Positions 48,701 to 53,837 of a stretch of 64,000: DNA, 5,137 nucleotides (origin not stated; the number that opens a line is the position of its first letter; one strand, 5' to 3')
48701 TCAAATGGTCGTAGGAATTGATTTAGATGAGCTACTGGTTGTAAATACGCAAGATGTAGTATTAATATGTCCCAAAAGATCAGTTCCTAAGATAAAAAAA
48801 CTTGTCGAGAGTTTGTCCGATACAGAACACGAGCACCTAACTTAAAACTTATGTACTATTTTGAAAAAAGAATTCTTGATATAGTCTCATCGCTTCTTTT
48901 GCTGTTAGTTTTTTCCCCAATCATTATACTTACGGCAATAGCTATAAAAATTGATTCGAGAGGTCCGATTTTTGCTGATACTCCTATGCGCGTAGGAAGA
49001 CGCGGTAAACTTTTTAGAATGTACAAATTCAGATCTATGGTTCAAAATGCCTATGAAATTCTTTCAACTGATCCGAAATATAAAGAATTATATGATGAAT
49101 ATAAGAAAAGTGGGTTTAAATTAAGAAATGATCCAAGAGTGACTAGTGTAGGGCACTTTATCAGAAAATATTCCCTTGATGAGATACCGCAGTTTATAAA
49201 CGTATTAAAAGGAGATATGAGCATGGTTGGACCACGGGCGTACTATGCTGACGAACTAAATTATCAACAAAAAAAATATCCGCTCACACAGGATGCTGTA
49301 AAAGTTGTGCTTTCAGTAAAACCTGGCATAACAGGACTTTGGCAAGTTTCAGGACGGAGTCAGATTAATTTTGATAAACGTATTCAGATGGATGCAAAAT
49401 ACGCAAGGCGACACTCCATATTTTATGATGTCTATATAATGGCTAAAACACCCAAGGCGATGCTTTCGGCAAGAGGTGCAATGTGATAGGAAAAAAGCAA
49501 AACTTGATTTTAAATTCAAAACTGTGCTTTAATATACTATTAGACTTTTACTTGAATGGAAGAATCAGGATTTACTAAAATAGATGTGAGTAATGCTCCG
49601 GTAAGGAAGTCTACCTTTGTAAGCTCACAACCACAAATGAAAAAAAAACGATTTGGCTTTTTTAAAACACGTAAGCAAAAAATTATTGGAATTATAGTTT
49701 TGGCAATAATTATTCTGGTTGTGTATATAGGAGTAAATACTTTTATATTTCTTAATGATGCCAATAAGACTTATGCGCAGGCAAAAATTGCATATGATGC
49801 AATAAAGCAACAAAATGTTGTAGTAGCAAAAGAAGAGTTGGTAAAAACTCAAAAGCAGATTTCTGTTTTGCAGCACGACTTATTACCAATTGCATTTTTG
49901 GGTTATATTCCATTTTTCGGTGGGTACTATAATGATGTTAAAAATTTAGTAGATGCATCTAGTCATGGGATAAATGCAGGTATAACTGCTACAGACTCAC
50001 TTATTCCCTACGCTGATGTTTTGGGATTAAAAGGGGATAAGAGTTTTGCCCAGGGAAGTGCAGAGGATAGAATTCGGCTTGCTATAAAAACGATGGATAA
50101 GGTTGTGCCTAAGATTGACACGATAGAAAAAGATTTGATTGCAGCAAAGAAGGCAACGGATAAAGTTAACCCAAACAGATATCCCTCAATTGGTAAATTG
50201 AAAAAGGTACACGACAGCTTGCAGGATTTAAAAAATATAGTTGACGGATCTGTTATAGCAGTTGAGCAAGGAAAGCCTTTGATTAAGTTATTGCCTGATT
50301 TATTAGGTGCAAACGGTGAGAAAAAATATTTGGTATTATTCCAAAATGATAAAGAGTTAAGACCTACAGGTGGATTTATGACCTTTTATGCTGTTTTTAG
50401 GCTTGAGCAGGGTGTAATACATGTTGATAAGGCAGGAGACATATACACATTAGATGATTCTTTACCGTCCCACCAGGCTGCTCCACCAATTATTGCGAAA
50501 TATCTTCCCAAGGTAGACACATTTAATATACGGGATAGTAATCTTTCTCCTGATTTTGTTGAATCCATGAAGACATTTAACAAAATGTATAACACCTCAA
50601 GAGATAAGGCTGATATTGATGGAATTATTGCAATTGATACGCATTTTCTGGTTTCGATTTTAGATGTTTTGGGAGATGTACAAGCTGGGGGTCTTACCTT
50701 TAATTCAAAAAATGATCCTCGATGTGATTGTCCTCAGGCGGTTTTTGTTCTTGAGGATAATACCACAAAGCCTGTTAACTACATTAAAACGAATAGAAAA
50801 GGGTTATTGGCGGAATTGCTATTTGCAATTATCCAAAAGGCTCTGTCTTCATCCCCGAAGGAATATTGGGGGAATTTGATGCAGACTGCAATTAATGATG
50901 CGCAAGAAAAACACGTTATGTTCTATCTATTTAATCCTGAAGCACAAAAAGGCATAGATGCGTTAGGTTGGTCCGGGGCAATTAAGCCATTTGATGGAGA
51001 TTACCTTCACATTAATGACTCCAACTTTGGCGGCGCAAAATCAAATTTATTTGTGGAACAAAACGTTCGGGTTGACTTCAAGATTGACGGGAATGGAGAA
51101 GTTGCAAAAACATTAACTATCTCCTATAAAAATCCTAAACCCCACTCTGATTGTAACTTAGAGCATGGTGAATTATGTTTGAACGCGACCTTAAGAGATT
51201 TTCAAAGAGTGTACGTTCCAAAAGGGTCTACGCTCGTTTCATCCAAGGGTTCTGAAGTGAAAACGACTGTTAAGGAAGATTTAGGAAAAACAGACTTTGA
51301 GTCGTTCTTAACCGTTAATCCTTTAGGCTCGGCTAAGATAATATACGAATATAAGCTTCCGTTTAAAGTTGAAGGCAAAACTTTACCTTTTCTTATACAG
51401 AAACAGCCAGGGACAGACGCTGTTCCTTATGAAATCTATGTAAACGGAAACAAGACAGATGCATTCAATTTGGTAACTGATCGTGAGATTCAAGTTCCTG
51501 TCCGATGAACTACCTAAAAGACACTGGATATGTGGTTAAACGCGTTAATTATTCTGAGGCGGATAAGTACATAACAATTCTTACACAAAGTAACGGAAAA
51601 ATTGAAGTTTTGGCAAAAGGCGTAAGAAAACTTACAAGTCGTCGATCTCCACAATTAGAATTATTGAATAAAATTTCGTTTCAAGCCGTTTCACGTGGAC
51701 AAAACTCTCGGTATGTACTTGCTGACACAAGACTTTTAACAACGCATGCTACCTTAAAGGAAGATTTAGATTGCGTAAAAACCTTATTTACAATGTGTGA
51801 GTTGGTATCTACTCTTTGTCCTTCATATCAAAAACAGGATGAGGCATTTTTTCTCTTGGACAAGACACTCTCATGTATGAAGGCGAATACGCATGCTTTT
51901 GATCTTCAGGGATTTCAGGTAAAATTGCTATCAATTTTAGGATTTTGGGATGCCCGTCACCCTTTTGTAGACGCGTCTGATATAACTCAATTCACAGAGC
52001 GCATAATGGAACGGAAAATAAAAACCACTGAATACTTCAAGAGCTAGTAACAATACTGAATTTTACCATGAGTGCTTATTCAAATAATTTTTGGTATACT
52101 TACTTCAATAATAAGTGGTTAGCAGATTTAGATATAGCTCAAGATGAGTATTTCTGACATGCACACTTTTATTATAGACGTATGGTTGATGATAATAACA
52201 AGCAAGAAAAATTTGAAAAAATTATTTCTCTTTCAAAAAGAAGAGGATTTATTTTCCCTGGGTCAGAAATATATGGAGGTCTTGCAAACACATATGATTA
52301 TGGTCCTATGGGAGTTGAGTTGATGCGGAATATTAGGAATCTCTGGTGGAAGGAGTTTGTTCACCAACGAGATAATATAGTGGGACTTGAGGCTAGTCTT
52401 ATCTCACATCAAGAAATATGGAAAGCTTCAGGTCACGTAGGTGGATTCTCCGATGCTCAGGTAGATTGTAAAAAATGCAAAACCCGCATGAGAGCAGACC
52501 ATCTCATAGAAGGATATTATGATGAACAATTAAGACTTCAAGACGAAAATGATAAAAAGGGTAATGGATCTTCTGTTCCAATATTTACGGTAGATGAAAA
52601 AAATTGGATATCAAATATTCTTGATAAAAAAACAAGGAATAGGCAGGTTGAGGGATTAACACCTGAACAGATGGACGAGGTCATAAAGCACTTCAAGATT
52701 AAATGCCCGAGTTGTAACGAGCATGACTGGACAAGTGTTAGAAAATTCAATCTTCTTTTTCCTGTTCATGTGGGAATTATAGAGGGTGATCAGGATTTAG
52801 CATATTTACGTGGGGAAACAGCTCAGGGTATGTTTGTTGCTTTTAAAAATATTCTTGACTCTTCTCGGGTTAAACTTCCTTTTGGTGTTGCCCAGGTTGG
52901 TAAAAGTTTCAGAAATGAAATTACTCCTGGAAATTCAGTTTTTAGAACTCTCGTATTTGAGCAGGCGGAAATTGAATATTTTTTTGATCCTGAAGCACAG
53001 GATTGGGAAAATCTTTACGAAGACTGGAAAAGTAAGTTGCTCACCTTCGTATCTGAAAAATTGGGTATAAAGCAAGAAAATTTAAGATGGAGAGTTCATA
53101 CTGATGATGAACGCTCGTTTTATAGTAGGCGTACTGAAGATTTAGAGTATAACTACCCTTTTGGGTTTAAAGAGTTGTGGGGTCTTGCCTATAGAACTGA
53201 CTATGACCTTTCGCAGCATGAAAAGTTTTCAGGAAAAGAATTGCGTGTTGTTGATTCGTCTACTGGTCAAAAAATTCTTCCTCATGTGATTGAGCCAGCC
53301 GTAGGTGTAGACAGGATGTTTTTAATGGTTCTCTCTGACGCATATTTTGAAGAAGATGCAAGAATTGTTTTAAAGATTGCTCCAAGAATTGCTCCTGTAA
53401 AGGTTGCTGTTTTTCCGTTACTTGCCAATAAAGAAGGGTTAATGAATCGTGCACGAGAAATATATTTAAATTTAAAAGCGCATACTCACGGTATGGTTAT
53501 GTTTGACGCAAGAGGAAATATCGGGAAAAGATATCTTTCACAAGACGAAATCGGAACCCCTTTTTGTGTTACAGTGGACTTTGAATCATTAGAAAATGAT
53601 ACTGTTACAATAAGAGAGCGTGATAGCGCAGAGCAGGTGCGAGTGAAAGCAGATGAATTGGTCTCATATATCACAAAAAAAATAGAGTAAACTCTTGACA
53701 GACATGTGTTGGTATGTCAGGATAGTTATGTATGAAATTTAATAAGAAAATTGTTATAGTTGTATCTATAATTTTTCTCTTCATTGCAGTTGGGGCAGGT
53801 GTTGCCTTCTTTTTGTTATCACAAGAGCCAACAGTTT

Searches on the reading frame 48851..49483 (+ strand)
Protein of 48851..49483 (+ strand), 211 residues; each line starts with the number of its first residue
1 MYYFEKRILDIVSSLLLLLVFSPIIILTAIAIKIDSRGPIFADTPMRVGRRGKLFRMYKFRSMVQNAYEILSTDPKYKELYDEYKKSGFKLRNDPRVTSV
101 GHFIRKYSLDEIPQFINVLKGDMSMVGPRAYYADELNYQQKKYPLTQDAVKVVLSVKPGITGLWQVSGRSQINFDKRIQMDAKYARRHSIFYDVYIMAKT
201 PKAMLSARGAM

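Call 4: search_protein_families(library=pfam, proteins=[window:48851-49483:+], max_evalue=0.001)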
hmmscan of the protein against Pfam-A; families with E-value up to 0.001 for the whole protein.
window:48851-49483:+ (211 aa): 1 family
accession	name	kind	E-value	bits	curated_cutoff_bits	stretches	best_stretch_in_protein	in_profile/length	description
PF02397.22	Bac_transf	-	1.6e-61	207.4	27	1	6-205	1-178/179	Bacterial sugar transferase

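Call 5: search_protein_families(library=ncbifam, proteins=[window:48851-49483:+], max_evalue=0.001)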
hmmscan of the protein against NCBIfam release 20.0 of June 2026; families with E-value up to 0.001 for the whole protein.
window:48851-49483:+ (211 aa): 10 families
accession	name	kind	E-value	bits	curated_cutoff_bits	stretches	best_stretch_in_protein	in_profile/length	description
TIGR03025.1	EPS_sugtrans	subfamily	9.1e-75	252.6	295.55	1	4-210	256-444/445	exopolysaccharide biosynthesis polyprenyl glycosylphosphotransferase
TIGR03022.1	WbaP_sugtrans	subfamily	4.5e-74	250.4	403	1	6-210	259-455/456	undecaprenyl-phosphate galactose phosphotransferase WbaP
NF052601.1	undeca_RfbP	equivalog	8.6e-64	215.1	330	1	4-205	43-236/244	undecaprenyl-phosphate galactose phosphotransferase family protein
TIGR03023.1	WcaJ_sugtrans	equivalog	1e-58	199.7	410.75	1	4-210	261-452/453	undecaprenyl-phosphate glucose phosphotransferase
NF041877.1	EPS_EpsZ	equivalog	5.2e-56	190.2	800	1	6-210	266-458/459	exopolysaccharide biosynthesis polyisoprenyl-phosphate hexose-1-phosphate transferase EpsZ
NF011751.0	PRK15204.1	equivalog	8.7e-54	182.9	907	1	4-210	278-475/476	undecaprenyl-phosphate galactose phosphotransferase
TIGR03013.1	EpsB_2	subfamily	3e-39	135.4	393.35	1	4-210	253-442/443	TIGR03013 family XrtA/PEP-CTERM system glycosyltransferase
NF007518.0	PRK10124.1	equivalog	1.2e-35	123.2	684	1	6-198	274-451/464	undecaprenyl-phosphate glucose phosphotransferase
NF050817.1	PolSacchBiosHfsE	equivalog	3.3e-31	108.5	750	1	6-209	272-464/467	polysaccharide biosynthesis protein HfsE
NF045514.1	glycotran_HepC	equivalog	3.7e-29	101.6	140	1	5-131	116-212/220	heterocyst development glycosyltransferase HepC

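Call 24: search_solved_structures(query=window:48851-49483:+, max_evalue=0.001, show_alignments=4)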
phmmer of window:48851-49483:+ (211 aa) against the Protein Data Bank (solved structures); distinct sequences matched with E-value up to 0.001: 7.
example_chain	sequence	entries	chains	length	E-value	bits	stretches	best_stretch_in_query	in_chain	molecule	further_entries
8t53_A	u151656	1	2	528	1.9e-48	168.1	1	4-210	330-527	Undecaprenyl-phosphate galactose phosphotransferase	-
30us_A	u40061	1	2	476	1.3e-44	155.6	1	6-210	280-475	UDP-Gal::undecaprenolphosphate Gal-1-P transferase WbaP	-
9s7s_A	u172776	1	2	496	1.4e-44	155.5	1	6-210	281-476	UDP-Gal::undecaprenolphosphate Gal-1-P transferase WbaP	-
30wc_A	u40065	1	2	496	1.4e-44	155.5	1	6-210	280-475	Undecaprenyl-phosphate galactose phosphotransferase WbaP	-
9s8l_A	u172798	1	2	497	1.4e-44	155.5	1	6-210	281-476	UDP-Gal::undecaprenolphosphate Gal-1-P transferase WbaP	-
8g1n_A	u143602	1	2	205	1.3e-30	109.8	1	4-209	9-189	N,N'-diacetylbacilliosaminyl-1-phosphate transferase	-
8e37_B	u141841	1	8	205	2.9e-30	108.7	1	4-209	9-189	N,N'-diacetylbacilliosaminyl-1-phosphate transferase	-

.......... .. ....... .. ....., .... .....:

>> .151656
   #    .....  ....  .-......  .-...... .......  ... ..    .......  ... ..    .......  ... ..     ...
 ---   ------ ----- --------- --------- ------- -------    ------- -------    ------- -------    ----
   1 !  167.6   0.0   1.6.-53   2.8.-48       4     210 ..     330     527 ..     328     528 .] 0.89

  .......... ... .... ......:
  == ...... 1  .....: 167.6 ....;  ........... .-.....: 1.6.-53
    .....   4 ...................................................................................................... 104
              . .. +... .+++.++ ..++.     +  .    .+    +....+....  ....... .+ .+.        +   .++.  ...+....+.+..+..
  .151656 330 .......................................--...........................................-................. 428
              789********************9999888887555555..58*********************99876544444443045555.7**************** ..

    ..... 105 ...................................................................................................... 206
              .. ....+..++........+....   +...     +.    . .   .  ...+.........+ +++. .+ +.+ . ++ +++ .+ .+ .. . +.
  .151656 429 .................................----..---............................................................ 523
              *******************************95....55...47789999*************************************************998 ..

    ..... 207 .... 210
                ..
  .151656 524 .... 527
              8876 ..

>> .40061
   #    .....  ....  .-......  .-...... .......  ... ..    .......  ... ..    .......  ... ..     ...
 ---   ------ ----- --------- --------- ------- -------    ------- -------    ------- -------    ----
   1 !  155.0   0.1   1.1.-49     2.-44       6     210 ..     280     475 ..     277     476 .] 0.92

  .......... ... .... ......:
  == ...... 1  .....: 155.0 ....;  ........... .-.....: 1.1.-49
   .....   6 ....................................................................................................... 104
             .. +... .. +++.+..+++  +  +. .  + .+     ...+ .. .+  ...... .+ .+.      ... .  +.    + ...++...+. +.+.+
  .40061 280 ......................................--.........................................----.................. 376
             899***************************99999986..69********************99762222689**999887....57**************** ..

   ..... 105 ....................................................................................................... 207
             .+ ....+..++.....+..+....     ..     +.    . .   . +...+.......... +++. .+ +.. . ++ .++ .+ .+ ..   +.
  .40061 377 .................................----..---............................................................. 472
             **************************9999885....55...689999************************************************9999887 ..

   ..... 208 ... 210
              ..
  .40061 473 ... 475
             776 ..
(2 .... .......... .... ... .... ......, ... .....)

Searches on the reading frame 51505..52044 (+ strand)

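Call 9: search_protein_families(library=pfam, proteins=[window:51505-52044:+], max_evalue=0.0001)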
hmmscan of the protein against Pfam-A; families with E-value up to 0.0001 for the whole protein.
window:51505-52044:+ (180 aa): 2 families
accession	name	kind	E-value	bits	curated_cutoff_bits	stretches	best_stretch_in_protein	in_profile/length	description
PF11967.14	RecO_N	-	4.2e-15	56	27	1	1-72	1-71/80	Recombination protein O N terminal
PF02565.21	RecO_C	-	6.6e-06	26.4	22.1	1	95-147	11-64/157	Recombination protein O C terminal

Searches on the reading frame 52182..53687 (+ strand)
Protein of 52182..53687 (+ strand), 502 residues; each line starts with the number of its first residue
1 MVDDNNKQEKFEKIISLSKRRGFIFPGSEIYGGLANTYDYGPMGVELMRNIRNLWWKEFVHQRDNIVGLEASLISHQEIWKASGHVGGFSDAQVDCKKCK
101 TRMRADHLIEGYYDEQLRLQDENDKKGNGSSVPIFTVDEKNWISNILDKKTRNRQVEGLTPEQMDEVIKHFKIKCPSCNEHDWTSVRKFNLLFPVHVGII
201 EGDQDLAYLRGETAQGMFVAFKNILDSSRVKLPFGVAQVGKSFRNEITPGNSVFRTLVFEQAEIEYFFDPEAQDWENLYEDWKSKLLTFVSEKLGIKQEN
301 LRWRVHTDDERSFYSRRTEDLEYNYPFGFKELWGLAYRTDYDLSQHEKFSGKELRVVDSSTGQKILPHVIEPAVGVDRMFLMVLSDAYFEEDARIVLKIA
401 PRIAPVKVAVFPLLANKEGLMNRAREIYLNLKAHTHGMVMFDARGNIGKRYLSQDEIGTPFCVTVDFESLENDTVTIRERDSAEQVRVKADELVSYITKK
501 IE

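Call 9: search_protein_families(library=pfam, proteins=[window:52182-53687:+], max_evalue=0.0001)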
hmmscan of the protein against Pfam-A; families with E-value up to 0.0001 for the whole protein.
window:52182-53687:+ (502 aa): 2 families
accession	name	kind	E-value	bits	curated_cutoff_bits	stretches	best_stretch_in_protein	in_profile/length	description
PF03129.25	HGTP_anticodon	-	1.2e-20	73.8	21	1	407-499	1-93/94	Anticodon binding domain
PF00587.30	tRNA-synt_2b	-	2.3e-08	34.7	29.3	1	205-385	9-177/179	tRNA synthetase class II core domain (G, H, P, S and T)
